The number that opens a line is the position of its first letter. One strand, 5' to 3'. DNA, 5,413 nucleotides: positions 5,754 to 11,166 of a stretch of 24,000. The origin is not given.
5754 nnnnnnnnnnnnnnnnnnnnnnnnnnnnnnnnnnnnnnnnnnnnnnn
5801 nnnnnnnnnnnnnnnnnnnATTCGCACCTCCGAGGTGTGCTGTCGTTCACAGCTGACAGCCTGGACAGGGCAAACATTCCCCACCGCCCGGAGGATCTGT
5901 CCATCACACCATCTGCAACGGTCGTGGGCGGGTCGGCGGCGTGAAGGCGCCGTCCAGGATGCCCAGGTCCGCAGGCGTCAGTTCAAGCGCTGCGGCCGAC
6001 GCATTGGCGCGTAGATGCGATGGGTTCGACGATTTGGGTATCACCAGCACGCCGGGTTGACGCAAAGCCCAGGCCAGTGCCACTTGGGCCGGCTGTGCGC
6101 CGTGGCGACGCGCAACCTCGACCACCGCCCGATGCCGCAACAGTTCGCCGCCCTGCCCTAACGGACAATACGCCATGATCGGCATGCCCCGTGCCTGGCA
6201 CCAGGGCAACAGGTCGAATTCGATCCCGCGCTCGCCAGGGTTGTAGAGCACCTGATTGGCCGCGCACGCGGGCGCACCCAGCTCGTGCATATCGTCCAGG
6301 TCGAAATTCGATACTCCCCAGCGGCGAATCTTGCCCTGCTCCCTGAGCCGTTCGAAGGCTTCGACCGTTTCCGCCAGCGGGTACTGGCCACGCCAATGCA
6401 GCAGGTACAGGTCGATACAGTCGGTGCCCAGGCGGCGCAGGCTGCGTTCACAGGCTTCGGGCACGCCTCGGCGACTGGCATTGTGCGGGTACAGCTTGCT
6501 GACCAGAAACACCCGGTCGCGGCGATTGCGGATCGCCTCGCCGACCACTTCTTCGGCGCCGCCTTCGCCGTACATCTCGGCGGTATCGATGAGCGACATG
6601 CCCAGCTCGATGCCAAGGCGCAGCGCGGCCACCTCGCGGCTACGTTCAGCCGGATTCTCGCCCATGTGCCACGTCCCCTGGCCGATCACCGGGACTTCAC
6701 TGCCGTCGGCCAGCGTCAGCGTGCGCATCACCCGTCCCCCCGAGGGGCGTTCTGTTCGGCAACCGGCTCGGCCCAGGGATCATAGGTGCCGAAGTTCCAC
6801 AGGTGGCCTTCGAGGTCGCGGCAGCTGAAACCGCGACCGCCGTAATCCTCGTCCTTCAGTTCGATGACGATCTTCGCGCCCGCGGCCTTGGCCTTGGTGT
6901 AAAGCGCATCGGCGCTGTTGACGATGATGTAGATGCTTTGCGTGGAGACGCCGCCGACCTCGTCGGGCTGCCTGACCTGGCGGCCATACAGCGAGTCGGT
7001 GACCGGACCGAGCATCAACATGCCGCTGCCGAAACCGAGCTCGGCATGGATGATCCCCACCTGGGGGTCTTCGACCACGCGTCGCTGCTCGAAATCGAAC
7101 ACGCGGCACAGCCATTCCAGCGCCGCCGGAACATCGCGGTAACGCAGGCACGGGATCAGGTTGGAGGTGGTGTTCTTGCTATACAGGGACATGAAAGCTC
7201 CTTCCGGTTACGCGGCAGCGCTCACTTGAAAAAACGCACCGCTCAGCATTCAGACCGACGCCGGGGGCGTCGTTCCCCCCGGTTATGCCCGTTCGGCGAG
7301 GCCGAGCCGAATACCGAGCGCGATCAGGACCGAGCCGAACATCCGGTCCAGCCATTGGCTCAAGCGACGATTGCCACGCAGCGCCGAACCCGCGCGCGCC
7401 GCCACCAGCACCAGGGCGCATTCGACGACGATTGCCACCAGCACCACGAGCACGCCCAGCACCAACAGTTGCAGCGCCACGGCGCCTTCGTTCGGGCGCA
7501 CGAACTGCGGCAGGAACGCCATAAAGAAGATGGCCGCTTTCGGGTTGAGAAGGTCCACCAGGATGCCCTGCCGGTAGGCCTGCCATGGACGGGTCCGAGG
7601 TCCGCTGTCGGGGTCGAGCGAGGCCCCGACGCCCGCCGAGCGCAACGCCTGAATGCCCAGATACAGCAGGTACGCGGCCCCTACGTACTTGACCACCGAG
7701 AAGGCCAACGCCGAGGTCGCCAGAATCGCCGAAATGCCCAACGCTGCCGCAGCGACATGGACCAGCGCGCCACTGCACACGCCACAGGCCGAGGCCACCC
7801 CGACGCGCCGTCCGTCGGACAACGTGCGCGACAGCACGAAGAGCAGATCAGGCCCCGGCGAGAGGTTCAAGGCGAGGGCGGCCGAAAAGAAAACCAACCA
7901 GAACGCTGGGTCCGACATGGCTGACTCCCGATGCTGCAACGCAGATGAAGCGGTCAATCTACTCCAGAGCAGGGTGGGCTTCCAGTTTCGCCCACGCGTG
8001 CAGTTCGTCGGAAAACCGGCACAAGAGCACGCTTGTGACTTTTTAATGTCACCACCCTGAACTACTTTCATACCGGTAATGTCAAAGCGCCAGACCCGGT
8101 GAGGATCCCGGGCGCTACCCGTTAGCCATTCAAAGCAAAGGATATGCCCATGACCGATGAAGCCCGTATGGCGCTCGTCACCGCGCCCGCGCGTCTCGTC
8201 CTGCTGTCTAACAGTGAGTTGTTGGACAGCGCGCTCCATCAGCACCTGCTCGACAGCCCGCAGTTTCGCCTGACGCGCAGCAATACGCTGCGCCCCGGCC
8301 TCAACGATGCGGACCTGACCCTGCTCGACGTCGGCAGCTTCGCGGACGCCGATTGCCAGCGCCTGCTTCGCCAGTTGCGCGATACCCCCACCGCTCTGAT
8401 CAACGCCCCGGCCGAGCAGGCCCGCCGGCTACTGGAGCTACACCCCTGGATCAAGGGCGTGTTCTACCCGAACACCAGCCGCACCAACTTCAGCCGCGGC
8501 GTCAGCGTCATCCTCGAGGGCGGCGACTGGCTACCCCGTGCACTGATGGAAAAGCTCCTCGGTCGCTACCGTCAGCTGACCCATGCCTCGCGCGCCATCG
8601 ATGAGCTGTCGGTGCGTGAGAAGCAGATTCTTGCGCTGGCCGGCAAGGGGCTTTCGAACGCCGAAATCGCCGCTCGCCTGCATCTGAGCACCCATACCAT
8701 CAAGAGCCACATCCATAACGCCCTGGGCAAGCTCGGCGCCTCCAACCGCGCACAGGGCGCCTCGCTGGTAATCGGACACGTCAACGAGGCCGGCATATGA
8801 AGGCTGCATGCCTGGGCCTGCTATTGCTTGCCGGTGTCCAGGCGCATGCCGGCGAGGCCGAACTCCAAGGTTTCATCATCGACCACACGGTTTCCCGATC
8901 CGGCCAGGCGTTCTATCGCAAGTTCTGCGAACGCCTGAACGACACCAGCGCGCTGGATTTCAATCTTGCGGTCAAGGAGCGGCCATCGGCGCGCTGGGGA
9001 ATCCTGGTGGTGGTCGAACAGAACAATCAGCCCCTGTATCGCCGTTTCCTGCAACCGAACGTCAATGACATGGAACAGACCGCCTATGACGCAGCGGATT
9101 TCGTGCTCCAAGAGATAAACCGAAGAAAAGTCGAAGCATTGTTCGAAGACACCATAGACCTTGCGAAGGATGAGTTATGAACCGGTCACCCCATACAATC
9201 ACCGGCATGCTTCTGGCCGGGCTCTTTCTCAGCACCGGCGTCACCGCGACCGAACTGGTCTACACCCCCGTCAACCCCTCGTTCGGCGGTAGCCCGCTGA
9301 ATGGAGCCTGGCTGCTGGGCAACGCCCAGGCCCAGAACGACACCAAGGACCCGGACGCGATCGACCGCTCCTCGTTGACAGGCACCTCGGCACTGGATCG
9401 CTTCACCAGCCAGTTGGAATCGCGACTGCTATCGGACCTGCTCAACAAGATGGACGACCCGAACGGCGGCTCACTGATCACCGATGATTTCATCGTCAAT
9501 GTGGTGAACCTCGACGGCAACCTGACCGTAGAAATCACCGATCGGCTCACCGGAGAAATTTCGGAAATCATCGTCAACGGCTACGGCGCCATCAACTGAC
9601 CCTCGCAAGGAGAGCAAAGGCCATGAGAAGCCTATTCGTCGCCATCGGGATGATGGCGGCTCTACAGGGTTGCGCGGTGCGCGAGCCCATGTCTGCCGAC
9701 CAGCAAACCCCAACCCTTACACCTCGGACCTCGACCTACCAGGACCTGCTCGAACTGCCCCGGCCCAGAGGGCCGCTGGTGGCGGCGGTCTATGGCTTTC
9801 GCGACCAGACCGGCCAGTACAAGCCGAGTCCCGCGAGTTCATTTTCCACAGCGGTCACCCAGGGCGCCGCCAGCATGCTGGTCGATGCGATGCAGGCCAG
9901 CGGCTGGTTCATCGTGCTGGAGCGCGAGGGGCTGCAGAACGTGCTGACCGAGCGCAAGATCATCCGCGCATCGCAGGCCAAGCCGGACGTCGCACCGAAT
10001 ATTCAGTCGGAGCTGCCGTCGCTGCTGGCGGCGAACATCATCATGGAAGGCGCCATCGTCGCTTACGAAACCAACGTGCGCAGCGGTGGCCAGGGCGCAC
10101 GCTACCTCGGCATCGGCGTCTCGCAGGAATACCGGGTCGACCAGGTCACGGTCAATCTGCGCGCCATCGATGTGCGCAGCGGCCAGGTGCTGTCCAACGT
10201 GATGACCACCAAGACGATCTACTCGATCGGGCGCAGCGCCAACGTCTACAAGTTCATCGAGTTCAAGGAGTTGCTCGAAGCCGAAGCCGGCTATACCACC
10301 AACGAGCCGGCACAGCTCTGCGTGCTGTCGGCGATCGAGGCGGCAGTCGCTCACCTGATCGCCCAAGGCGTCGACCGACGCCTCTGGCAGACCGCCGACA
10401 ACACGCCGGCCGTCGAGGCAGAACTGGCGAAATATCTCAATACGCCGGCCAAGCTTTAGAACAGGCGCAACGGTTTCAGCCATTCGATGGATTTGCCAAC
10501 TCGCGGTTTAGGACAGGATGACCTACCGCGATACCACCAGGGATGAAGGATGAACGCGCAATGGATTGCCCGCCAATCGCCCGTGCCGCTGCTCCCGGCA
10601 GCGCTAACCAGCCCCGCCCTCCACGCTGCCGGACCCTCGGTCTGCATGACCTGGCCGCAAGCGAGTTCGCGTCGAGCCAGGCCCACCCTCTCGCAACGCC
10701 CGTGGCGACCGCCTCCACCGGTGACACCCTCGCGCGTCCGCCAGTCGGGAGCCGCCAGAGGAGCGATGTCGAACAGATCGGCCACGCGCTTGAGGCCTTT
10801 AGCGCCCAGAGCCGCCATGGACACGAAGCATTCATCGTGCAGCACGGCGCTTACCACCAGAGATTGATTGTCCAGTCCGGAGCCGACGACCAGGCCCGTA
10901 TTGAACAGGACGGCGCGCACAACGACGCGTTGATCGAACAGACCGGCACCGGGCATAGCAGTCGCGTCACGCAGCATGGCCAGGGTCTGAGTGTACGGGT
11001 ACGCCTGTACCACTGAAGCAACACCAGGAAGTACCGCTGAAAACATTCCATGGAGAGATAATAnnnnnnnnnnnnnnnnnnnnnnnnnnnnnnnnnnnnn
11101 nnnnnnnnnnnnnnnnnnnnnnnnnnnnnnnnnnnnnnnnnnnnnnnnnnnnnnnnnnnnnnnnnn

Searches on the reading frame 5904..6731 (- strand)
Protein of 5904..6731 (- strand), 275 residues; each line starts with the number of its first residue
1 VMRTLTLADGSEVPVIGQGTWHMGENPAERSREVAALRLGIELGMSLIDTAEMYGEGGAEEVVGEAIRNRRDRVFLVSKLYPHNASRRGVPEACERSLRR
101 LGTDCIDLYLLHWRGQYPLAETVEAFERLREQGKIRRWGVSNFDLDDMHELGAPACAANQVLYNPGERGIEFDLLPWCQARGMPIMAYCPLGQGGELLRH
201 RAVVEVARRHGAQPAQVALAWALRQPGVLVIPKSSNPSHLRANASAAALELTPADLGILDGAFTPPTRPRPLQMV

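Call 11: search_protein_families(library=pfam, proteins=[window:5904-6731:-], max_evalue=0.001)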
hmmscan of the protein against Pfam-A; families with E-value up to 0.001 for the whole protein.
window:5904-6731:- (275 aa): 1 family
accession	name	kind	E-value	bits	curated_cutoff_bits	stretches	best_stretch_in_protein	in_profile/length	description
PF00248.27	Aldo_ket_red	-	1.6e-59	201.8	24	1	16-261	2-288/291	Aldo/keto reductase family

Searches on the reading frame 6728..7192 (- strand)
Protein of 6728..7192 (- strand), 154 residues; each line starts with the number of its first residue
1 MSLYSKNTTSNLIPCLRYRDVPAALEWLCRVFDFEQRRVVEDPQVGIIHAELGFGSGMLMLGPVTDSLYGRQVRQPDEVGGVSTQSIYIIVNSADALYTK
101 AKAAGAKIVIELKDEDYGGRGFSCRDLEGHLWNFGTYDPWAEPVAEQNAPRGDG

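Call 11: search_protein_families(library=pfam, proteins=[window:6728-7192:-], max_evalue=0.001)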
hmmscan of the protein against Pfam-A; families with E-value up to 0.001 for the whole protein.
window:6728-7192:- (154 aa): 1 family
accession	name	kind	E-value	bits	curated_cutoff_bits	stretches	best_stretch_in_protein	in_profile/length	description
PF00903.31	Glyoxalase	-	5.1e-12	46.7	20.6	1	16-134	7-121/121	Glyoxalase/Bleomycin resistance protein/Dioxygenase superfamily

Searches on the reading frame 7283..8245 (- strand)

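Call 11: search_protein_families(library=pfam, proteins=[window:7283-8245:-], max_evalue=0.001)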
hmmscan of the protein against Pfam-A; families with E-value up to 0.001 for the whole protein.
window:7283-8245:- (320 aa): 1 family
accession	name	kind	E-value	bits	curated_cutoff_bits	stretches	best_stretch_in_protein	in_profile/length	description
PF01810.24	LysE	-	7.2e-38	130.5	25.6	1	125-316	2-191/193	LysE type translocator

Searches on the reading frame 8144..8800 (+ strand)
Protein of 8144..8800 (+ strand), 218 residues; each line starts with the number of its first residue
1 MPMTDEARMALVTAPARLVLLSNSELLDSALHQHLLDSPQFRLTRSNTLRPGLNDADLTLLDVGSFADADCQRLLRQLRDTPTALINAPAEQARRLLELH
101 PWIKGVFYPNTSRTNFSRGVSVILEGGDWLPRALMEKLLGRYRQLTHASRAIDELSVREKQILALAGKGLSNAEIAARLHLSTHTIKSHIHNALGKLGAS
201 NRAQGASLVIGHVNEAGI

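Call 10: search_protein_families(library=pfam, proteins=[window:8144-8800:+], max_evalue=0.001)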
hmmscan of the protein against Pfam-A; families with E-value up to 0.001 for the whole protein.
window:8144-8800:+ (218 aa): 3 families
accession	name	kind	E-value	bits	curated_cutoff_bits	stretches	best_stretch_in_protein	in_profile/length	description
PF00196.25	GerE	-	2.4e-16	59.5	23.5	1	154-206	2-54/57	Bacterial regulatory proteins, luxR family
PF08281.18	Sigma70_r4_2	-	1e-10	41.5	25.7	1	150-197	6-54/54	Sigma-70, region 4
PF04545.22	Sigma70_r4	-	2.7e-08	33.6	24.1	1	151-197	1-48/50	Sigma-70, region 4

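Call 60: search_protein_families(library=ncbifam, proteins=[window:8144-8800:+], max_evalue=0.001)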
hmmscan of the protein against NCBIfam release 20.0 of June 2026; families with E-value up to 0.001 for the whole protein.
window:8144-8800:+ (218 aa): 29 families (the best 25 are shown)
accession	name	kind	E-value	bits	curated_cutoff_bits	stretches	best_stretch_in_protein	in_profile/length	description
NF007505.1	PRK10100.1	equivalog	1e-23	84.1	250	1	18-207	1-197/204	biofilm master transcriptional regulator CsgD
TIGR03020.2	EpsA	equivalog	4.4e-12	46.2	170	1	147-207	182-243/247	XrtB/PEP-CTERM-associated transcriptional regulator EpsA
NF050132.1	TransRegAbsR2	equivalog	2.5e-11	43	850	1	149-203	525-579/582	LuxR family transcriptional regulator AbsR2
NF047785.1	respo_reg_MadR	equivalog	3.3e-11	43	300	1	144-204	138-198/209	MadR family response regulator transcription factor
NF052366.1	photon_PedR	equivalog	5.1e-10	39.4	120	1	154-203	2-51/74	photosynthetic electron transport-dependent transcriptional regulator PedR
NF041830.1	RR_TF_ErdR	exception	5e-09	36.2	390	1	55-209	49-205/213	response regulator transcription factor ErdR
NF003420.0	PRK04841.1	equivalog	5.3e-09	34.7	537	1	154-204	838-888/903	HTH-type transcriptional regulator MalT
NF007935.0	PRK10651.1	equivalog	8.8e-09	34.9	250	1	142-208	142-209/216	two-component system response regulator NarL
TIGR02985.1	Sig70_bacteroi1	subfamily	1.7e-08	34.9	126.4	1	147-197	107-158/162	RNA polymerase sigma-70 factor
TIGR03541.1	reg_near_HchA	equivalog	2.4e-08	33.8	215.6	1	148-207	165-224/232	PA1136 family autoinducer-binding transcriptional regulator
NF007403.0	PRK09935.1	equivalog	5.5e-08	32.7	271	1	117-200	114-195/210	fimbria biosynthesis transcriptional regulator FimZ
NF041232.1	BagY_FevT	exception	5.8e-08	32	700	1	153-204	295-346/367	LuxR family transcriptional regulator BagY/FevT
NF052445.1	RespRegMctR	equivalog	6.6e-08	32.2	300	1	120-210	115-200/205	two-component system response regulator MctR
TIGR02937.1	sigma70-ECF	superfamily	1e-07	31.8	42.9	1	149-197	112-161/165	sigma-70 family RNA polymerase sigma factor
NF011896.0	PRK15369.1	equivalog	1.7e-07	31.1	242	1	147-203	142-198/211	two component system response regulator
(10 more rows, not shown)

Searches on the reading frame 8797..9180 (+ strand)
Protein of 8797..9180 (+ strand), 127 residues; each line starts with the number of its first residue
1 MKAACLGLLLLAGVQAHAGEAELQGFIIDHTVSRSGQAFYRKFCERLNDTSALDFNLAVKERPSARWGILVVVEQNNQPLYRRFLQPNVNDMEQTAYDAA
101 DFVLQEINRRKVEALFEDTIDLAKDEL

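Call 11: search_protein_families(library=pfam, proteins=[window:8797-9180:+], max_evalue=0.001)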
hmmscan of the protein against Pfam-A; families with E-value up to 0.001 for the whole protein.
window:8797-9180:+ (127 aa): 1 family
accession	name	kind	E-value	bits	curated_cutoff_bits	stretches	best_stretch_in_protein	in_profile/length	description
PF10627.14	CsgE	-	4.8e-36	123.7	25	1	23-126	1-105/105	Curli assembly protein CsgE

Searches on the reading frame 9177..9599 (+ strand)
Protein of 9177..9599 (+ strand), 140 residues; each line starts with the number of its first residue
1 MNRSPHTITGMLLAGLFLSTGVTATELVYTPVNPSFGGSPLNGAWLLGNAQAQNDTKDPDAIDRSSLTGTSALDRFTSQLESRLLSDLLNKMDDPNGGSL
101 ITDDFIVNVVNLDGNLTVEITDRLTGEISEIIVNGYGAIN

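Call 10: search_protein_families(library=pfam, proteins=[window:9177-9599:+], max_evalue=0.001)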
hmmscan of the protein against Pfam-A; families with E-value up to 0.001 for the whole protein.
window:9177-9599:+ (140 aa): 1 family
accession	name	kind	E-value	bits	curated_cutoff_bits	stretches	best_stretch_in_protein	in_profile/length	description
PF10614.14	CsgF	-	5.4e-30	104.7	25.8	1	11-133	5-131/132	Type VIII secretion system (T8SS), CsgF protein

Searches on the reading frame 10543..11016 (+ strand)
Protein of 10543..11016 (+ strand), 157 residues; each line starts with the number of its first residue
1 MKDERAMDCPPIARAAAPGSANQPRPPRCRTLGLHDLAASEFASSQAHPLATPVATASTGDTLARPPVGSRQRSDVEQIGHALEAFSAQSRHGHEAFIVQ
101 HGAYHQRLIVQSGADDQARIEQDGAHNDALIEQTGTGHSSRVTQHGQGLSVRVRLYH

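Call 46: search_protein_families(library=pfam, proteins=[window:10543-11016:+], max_evalue=0.001)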
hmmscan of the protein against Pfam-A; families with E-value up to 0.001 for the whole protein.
window:10543-11016:+ (157 aa): 1 family
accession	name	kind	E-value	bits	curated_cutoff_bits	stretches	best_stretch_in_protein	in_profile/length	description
PF07012.17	Curlin_rpt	-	1.4e-10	41.3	20.7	1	113-146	1-34/34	Curlin associated repeat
